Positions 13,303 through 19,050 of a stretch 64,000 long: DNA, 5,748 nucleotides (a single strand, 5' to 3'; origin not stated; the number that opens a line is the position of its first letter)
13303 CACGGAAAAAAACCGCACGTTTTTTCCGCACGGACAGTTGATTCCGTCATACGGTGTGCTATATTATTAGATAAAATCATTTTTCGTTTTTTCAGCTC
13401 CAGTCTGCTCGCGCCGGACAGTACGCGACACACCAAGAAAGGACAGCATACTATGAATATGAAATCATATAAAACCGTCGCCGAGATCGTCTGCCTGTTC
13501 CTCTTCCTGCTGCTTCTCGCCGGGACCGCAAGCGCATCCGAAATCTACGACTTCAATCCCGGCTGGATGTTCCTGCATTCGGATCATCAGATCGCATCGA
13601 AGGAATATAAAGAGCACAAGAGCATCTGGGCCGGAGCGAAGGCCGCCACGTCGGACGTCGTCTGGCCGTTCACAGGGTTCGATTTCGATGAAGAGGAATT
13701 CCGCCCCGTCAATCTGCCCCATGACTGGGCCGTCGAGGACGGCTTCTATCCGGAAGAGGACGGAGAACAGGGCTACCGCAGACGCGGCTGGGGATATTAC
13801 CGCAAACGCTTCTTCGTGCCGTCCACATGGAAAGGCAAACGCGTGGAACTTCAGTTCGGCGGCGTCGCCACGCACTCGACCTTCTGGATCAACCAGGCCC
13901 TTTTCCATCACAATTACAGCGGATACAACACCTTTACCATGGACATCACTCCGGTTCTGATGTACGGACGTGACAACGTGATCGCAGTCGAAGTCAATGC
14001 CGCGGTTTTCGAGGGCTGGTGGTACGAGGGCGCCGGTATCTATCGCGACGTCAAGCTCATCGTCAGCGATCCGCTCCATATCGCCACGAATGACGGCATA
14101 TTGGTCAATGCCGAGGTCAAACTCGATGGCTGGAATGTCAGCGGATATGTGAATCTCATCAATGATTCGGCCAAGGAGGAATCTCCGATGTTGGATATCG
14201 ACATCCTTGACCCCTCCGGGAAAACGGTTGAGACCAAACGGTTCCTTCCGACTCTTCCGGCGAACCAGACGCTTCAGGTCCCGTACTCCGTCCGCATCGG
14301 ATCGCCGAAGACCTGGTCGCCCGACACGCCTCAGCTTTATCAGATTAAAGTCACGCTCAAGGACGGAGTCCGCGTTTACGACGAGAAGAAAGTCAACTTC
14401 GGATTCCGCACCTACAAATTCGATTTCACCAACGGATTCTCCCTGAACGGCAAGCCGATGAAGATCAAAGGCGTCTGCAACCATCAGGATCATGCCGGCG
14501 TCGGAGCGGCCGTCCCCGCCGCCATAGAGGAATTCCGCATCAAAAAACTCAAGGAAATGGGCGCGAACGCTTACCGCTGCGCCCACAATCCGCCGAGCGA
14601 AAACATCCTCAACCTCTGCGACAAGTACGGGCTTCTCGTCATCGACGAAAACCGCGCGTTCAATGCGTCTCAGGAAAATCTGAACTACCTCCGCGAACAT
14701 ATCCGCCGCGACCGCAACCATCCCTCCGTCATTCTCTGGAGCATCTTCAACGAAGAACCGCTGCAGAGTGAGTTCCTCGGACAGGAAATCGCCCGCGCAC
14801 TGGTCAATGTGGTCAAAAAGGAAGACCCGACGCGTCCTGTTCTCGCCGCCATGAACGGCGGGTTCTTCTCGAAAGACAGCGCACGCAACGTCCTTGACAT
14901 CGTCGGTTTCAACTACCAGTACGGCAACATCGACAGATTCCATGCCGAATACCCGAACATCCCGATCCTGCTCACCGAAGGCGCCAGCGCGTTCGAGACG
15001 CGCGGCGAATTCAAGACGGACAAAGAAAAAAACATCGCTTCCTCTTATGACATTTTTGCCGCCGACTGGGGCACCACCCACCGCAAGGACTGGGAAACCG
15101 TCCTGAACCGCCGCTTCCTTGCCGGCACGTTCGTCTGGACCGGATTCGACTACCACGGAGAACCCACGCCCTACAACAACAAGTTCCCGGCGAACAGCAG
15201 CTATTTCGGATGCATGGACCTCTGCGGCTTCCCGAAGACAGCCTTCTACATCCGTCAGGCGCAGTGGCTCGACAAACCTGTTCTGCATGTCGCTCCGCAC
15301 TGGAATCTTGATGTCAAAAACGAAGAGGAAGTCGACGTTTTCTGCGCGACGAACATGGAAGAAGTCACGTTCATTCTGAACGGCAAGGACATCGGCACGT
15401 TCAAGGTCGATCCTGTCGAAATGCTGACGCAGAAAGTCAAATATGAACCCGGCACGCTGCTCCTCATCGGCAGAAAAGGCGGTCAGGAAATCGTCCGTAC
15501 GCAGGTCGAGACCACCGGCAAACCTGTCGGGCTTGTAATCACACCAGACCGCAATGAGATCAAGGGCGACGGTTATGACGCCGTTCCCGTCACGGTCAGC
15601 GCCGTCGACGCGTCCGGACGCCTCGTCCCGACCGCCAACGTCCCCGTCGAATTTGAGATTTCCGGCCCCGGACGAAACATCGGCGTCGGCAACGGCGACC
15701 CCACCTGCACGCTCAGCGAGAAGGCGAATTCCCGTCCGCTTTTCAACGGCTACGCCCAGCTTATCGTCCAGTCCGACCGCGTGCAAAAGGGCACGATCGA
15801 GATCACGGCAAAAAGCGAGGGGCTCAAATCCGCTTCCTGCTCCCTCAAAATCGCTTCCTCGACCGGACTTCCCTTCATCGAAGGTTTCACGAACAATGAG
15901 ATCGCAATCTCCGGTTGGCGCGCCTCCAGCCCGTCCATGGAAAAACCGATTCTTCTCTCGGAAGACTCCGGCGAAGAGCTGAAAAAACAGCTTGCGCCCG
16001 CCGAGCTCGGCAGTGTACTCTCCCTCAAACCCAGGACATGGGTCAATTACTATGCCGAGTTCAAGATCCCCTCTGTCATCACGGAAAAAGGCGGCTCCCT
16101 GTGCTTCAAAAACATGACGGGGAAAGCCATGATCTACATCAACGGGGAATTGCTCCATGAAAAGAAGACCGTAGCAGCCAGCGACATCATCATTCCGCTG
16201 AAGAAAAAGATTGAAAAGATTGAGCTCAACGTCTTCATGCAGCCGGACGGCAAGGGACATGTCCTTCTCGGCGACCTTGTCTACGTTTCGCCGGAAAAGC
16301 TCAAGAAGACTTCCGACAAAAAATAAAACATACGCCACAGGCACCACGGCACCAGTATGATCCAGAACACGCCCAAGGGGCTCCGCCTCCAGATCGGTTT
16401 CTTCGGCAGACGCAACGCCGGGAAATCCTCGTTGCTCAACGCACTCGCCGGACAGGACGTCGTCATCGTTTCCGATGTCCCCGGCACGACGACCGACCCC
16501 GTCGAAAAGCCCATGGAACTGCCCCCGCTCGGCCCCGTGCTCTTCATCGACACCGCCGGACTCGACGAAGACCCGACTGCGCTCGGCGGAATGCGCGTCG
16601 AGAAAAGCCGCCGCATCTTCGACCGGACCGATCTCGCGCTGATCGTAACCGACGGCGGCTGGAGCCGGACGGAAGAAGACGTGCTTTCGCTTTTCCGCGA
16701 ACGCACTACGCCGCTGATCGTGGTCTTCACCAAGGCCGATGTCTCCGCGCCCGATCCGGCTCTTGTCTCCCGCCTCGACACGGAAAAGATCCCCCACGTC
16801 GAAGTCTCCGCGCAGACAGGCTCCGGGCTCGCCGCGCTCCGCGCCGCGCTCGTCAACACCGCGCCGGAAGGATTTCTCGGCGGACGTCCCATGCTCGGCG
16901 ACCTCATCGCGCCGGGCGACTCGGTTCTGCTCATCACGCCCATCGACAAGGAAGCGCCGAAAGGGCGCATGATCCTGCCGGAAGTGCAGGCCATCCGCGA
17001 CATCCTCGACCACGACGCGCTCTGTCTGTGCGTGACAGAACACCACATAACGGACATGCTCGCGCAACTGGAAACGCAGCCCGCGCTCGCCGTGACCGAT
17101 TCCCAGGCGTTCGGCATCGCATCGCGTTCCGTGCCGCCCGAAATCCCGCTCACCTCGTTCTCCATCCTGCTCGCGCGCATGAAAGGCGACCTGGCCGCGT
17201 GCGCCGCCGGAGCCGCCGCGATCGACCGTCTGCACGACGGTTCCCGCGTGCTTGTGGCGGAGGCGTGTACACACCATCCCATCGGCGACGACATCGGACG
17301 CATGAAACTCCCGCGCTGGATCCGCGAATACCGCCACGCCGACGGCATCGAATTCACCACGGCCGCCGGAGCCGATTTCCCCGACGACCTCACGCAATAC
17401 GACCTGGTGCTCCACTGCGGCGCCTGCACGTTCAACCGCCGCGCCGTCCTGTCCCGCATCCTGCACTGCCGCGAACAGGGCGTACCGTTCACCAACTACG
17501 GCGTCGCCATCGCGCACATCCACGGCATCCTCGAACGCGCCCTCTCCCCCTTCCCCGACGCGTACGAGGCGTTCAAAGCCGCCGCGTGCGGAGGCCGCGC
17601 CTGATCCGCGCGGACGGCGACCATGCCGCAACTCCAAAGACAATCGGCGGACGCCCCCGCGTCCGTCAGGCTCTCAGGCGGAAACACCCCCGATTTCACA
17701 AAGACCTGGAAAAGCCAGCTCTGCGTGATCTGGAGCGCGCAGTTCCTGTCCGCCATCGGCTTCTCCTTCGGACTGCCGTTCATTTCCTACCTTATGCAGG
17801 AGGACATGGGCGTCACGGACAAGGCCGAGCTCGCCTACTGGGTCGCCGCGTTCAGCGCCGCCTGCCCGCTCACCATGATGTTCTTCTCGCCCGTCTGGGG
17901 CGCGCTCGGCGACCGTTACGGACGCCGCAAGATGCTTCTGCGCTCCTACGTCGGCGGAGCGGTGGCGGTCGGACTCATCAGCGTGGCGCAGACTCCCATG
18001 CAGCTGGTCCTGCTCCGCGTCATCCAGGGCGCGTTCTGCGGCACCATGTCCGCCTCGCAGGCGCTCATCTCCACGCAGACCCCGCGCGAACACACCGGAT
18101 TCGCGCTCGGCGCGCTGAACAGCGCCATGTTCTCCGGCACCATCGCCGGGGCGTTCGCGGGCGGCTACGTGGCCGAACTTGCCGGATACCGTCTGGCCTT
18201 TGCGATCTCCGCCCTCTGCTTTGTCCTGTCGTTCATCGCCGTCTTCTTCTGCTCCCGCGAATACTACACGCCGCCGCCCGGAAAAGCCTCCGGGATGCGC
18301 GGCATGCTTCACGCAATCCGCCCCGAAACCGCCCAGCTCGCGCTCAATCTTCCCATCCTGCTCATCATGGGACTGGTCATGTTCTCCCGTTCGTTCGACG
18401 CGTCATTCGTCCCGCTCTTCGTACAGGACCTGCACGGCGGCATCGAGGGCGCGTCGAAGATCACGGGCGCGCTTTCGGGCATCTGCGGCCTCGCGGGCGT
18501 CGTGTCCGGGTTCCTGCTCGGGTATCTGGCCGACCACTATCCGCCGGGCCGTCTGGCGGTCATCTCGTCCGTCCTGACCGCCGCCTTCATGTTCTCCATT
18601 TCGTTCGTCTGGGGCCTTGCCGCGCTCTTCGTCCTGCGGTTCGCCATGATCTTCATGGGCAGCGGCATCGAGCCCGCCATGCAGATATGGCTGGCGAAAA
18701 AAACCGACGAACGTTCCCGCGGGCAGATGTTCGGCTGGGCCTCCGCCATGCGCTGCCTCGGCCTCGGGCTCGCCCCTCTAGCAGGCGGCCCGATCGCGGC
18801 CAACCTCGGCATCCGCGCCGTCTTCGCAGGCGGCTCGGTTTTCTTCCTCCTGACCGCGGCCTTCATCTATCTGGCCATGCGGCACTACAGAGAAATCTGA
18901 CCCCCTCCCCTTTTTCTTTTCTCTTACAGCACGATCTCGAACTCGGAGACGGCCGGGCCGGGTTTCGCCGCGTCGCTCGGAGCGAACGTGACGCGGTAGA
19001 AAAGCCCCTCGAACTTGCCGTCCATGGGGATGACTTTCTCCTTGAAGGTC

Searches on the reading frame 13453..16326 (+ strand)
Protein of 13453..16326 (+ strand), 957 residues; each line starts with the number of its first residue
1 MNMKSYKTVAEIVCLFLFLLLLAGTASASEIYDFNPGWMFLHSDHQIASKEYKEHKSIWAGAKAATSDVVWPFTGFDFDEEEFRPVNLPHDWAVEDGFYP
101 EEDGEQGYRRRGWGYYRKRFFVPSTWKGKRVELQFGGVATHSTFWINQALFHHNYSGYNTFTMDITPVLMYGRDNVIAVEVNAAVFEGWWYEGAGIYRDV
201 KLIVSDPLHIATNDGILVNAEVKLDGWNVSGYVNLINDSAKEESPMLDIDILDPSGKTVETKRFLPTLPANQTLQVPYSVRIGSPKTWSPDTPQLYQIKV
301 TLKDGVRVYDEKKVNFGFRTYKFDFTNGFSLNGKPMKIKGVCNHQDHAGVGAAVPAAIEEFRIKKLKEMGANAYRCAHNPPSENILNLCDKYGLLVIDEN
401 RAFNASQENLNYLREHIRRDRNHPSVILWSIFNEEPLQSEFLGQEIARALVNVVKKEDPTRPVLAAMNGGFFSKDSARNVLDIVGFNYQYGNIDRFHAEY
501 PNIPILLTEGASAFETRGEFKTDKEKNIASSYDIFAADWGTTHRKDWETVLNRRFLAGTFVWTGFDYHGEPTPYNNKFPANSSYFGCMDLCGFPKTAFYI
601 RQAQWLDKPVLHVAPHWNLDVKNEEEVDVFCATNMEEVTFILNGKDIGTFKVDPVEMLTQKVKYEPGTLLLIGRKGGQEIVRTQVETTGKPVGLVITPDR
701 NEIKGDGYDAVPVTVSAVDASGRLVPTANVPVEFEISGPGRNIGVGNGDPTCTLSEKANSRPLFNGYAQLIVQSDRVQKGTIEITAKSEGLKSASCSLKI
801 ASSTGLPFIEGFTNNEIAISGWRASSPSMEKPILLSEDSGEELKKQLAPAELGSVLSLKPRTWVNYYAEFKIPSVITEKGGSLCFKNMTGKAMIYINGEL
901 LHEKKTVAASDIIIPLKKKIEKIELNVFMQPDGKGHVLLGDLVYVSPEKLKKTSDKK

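Call 8: search_protein_families(library=pfam, proteins=[window:13453-16326:+], max_evalue=0.001)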
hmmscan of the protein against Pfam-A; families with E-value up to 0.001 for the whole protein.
window:13453-16326:+ (957 aa): 6 families
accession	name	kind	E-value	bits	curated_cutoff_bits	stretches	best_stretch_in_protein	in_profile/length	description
PF18565.7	Glyco_hydro2_C5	-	3.2e-31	107.7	32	1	694-795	1-101/103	Glycoside hydrolase family 2 C-terminal domain 5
PF02836.23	Glyco_hydro_2_C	-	6.5e-31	108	21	1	329-574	8-272/302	Glycosyl hydrolases family 2, TIM barrel domain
PF02837.24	Glyco_hydro_2_N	-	1.1e-20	74.7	28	1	76-203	24-166/169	Glycosyl hydrolases family 2, sugar binding domain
PF00703.27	Glyco_hydro_2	-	1.5e-13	51.9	23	1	225-319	16-109/109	Glycosyl hydrolases family 2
PF16355.11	DUF4982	-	3.4e-10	40.1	23.9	1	625-680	2-60/61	Domain of unknown function (DUF4982)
PF22666.2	Glyco_hydro_2_N2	-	1.9e-08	35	27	1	95-188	31-124/167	Glycosyl hydrolase 2 galactose-binding domain-like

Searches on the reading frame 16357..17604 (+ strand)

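Call 8: search_protein_families(library=pfam, proteins=[window:16357-17604:+], max_evalue=0.001)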
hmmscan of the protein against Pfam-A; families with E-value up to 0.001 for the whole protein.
window:16357-17604:+ (415 aa): 6 families
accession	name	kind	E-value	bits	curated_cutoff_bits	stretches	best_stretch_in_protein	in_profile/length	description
PF18133.7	HydF_tetramer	-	1.5e-41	141.4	22.6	1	283-398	4-118/118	Hydrogen maturase F tetramerization domain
PF18128.7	HydF_dimer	-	6.2e-36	122.9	23.4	1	179-277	1-99/99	Hydrogen maturase F dimerization domain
PF01926.29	MMR_HSR1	-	8.2e-22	77.9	21.9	1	12-126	1-113/113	50S ribosome-binding GTPase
PF00350.29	Dynamin_N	-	9.6e-07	29.4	27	1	13-45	1-33/168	Dynamin family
PF03193.22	RsgA_GTPase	-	0.00011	22.5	30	0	15-41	111-137/174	RsgA GTPase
PF02421.24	FeoB_N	-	0.00096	19.1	27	0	13-69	3-57/156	Ferrous iron transport protein B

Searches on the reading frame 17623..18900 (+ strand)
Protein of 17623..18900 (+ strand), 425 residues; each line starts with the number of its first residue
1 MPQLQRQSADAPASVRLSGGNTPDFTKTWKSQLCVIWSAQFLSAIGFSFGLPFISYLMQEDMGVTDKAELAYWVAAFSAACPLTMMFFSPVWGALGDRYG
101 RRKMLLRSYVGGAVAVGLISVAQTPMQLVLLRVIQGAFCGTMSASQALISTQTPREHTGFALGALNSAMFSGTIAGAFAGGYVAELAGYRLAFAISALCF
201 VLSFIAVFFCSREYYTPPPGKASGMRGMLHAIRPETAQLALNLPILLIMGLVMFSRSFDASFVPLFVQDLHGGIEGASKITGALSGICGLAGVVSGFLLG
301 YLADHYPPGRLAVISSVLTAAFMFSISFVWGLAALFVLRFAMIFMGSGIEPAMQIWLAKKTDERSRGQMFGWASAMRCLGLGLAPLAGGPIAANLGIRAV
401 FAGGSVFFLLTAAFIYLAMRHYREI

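Call 8: search_protein_families(library=pfam, proteins=[window:17623-18900:+], max_evalue=0.001)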
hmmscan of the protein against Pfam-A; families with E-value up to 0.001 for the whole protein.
window:17623-18900:+ (425 aa): 5 families
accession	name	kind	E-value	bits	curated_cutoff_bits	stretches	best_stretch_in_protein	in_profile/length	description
PF07690.21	MFS_1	-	2.4e-55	188.3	33.4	2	36-329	1-288/347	Major Facilitator Superfamily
PF05977.19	MFS_3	-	3.1e-09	36.3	27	1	34-413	13-388/524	Transmembrane secretion effector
PF00083.30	Sugar_tr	-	6e-07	29.1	22.3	1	66-210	40-191/452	Sugar (and other) transporter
PF12832.13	MFS_1_like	-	1.2e-05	25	25.2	0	51-115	19-77/373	MFS_1 like family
PF00854.27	PTR2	-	7e-05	22.3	27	1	168-226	79-136/392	POT family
